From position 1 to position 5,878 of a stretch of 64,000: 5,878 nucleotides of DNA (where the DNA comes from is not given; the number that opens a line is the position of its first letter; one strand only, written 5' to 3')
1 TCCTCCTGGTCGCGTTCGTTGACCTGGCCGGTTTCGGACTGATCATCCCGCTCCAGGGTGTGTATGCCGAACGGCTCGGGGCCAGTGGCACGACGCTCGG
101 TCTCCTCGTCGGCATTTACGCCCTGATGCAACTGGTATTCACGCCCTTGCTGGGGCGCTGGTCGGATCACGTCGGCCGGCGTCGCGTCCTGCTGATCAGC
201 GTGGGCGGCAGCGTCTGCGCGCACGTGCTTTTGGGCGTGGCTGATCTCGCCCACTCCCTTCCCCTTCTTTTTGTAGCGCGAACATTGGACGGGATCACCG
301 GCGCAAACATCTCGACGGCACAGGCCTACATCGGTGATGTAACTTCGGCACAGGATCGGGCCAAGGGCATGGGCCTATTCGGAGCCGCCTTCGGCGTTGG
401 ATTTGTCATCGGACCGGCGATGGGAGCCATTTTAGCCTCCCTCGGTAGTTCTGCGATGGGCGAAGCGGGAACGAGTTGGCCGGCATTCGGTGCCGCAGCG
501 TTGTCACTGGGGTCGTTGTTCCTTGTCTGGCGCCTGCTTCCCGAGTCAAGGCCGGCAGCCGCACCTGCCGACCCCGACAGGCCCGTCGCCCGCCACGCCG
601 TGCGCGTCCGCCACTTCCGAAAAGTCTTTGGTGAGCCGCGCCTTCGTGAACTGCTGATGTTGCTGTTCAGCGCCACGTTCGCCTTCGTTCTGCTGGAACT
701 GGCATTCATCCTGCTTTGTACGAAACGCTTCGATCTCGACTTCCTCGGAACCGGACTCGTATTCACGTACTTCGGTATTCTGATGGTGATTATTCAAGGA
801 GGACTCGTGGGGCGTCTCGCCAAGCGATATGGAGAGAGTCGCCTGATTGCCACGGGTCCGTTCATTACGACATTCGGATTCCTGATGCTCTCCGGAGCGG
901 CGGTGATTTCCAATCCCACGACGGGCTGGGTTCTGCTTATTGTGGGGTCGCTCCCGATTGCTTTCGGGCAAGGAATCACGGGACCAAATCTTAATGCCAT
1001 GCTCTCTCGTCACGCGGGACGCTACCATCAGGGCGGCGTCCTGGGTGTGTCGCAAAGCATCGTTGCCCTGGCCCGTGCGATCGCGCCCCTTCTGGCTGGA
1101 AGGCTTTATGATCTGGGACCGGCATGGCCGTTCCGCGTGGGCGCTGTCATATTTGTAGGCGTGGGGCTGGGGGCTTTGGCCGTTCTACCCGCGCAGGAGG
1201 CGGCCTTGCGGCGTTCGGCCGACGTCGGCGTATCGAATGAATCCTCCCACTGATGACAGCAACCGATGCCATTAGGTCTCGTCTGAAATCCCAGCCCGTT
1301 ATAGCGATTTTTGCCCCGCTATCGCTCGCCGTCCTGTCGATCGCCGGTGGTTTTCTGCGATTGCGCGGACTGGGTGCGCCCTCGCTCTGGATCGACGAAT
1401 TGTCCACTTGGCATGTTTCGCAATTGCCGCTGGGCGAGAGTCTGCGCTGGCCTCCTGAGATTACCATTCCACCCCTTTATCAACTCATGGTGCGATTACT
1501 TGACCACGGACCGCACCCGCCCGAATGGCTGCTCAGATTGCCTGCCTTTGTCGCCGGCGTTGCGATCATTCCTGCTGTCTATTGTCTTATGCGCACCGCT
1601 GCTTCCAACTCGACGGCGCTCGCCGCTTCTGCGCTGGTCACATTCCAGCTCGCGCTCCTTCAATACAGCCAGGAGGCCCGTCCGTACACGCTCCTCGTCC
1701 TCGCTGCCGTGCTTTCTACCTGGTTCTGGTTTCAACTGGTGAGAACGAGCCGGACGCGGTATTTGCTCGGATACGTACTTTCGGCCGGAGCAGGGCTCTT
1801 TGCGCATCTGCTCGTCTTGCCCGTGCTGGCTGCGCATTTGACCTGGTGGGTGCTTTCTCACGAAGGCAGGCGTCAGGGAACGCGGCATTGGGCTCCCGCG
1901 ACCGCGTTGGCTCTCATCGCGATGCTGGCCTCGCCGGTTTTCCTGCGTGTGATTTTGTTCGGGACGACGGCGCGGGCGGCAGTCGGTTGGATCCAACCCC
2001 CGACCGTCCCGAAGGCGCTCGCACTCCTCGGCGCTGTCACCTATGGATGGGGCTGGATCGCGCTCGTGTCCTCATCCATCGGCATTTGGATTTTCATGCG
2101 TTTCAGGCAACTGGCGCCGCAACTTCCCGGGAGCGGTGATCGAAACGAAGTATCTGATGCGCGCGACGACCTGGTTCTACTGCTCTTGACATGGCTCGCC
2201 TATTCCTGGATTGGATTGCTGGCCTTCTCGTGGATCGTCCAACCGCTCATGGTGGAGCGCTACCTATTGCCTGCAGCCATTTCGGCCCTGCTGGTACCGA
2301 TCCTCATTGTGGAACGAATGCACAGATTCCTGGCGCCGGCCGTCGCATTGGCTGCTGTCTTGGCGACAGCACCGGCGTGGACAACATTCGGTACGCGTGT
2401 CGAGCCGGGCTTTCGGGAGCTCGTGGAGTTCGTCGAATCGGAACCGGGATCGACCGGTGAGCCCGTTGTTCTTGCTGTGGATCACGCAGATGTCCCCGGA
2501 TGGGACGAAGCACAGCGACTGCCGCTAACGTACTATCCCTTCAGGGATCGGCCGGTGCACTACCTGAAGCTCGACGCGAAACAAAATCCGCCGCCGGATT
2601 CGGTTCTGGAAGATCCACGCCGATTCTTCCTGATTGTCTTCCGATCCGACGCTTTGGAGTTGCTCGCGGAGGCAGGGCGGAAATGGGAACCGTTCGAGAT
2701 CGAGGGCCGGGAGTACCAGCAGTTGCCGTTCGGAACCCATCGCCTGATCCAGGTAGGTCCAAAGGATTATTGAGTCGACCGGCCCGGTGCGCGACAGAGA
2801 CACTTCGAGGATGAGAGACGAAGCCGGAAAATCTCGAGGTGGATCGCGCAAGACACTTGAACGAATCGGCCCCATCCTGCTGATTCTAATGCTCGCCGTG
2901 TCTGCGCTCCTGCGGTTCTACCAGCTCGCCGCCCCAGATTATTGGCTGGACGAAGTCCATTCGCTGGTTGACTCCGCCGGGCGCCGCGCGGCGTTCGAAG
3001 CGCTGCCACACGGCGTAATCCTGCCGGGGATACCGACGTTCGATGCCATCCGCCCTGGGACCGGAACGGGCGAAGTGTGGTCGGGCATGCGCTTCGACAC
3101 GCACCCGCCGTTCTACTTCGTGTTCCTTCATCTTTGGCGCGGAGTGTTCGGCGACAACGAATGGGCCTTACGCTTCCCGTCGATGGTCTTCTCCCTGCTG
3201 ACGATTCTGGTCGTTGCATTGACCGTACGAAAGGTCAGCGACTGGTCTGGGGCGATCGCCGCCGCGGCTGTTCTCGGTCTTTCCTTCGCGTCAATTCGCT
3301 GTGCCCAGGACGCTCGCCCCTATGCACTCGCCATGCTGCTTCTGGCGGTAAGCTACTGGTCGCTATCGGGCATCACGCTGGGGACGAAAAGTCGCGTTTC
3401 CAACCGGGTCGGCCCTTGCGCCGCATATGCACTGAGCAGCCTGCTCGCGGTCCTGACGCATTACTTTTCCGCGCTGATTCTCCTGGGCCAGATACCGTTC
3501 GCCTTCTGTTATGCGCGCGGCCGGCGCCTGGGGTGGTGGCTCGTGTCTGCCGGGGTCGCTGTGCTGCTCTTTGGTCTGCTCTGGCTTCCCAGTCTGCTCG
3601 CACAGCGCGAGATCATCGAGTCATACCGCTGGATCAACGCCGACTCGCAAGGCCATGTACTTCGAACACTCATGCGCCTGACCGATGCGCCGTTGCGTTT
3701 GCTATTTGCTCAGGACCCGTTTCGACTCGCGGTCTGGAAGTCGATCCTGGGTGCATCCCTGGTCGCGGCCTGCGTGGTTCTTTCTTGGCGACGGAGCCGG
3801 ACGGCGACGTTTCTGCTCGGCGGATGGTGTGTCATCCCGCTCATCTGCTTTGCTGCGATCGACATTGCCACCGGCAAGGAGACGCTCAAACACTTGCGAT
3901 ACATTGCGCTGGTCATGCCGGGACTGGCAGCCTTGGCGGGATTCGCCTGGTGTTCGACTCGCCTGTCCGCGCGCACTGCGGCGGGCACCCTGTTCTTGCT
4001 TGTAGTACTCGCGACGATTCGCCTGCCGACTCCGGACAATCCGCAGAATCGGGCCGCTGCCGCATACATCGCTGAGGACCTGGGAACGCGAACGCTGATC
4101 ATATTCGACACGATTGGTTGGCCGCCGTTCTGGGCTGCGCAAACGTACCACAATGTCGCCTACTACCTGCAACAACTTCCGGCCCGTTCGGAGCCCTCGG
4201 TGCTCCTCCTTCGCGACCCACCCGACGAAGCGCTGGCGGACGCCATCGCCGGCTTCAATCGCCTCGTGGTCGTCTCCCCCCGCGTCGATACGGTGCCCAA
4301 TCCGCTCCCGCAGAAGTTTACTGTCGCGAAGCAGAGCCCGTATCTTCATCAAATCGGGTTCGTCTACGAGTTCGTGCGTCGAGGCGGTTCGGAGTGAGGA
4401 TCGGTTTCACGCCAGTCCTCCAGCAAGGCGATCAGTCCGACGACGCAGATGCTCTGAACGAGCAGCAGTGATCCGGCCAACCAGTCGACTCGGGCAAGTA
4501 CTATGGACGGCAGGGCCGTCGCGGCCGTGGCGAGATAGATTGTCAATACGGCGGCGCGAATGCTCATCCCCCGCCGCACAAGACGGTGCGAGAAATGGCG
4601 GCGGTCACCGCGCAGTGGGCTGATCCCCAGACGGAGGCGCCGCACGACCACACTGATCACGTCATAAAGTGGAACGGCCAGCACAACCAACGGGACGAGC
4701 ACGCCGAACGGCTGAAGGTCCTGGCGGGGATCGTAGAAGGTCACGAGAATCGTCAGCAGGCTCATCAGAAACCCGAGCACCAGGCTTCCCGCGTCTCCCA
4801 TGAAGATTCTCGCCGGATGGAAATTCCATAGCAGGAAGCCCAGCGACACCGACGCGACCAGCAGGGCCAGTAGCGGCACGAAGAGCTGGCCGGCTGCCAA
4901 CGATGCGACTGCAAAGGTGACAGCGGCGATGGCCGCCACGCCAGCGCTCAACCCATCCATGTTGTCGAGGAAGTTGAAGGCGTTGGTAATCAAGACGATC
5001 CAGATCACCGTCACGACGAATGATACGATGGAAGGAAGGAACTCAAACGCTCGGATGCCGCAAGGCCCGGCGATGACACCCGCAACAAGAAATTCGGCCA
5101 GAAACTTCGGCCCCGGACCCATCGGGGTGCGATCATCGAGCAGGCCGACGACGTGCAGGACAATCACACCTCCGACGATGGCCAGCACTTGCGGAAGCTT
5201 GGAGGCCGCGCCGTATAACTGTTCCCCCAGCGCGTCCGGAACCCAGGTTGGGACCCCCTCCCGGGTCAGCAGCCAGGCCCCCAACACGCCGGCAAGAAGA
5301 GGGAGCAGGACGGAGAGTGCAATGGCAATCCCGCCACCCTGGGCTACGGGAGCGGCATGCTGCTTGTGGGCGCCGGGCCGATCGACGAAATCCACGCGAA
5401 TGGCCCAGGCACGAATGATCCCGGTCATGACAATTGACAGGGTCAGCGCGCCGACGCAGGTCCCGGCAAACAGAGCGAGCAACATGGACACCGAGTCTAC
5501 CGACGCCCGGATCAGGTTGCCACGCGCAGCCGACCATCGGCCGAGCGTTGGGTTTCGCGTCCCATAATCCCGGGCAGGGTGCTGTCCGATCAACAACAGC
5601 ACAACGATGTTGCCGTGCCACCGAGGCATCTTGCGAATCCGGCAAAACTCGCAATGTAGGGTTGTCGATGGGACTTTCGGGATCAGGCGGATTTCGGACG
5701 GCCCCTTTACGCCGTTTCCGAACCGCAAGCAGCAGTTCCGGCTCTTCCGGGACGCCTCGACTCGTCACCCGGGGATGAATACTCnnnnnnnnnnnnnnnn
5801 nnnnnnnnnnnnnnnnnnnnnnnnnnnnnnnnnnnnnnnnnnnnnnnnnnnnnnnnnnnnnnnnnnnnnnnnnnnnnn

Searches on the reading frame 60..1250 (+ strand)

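Call 18: search_protein_families(library=pfam, proteins=[window:60-1250:+], max_evalue=0.01)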
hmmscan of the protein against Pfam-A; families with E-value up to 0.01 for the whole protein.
window:60-1250:+ (397 aa): 4 families
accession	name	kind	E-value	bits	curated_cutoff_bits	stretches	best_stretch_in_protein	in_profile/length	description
PF07690.21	MFS_1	-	1.1e-61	209.1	33.4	2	2-343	23-347/347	Major Facilitator Superfamily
PF12832.13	MFS_1_like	-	2.3e-11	43.8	25.2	1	1-124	237-360/373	MFS_1 like family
PF00083.30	Sugar_tr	-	2.2e-09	37.2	22.3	1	10-163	45-194/452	Sugar (and other) transporter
PF03209.21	PUCC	-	0.00018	21.1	21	1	27-359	30-369/401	PUCC protein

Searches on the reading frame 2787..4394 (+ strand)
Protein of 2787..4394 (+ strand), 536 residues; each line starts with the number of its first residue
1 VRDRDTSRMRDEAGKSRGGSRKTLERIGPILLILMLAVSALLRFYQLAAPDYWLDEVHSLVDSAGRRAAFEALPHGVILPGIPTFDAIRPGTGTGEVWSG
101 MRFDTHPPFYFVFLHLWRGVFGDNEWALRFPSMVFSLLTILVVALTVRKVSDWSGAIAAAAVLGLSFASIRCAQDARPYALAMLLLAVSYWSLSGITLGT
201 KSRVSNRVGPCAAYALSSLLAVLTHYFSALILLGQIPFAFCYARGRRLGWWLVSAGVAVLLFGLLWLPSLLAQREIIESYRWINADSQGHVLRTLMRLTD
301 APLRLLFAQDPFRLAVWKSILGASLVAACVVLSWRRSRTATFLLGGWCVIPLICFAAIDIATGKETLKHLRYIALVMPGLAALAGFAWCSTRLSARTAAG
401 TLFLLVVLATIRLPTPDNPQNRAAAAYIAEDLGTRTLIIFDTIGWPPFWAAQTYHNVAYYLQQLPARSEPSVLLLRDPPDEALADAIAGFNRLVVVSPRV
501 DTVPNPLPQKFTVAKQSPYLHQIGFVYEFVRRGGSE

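Call 18: search_protein_families(library=pfam, proteins=[window:2787-4394:+], max_evalue=0.01)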
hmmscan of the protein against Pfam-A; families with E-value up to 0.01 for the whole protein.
window:2787-4394:+ (536 aa): 1 family
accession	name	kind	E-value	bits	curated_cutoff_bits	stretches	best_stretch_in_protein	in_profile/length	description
PF13231.12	PMT_2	-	3.4e-08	34.3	26.1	1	106-262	2-149/160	Dolichyl-phosphate-mannose-protein mannosyltransferase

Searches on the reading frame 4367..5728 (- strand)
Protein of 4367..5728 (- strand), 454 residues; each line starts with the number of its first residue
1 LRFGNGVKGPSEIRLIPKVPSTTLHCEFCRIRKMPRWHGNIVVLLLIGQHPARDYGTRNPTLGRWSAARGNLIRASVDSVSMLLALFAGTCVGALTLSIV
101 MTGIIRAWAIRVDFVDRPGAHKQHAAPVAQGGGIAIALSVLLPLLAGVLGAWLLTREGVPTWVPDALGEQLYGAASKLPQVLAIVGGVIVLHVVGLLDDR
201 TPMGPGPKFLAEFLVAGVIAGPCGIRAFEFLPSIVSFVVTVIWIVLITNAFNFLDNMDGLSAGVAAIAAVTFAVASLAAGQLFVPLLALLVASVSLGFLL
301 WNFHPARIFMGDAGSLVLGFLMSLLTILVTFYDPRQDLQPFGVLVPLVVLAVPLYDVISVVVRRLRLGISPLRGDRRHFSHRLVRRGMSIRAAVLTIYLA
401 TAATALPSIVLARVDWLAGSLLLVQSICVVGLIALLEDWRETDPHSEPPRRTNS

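Call 18: search_protein_families(library=pfam, proteins=[window:4367-5728:-], max_evalue=0.01)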
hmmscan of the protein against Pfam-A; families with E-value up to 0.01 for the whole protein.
window:4367-5728:- (454 aa): 2 families
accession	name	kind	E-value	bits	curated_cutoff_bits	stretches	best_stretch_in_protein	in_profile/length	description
PF00953.26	Glycos_transf_4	-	7.9e-31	107.6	27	1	182-329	2-159/160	Glycosyl transferase family 4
PF12750.12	Maff2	-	0.0083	16.4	27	0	116-149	37-70/70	Maff2 family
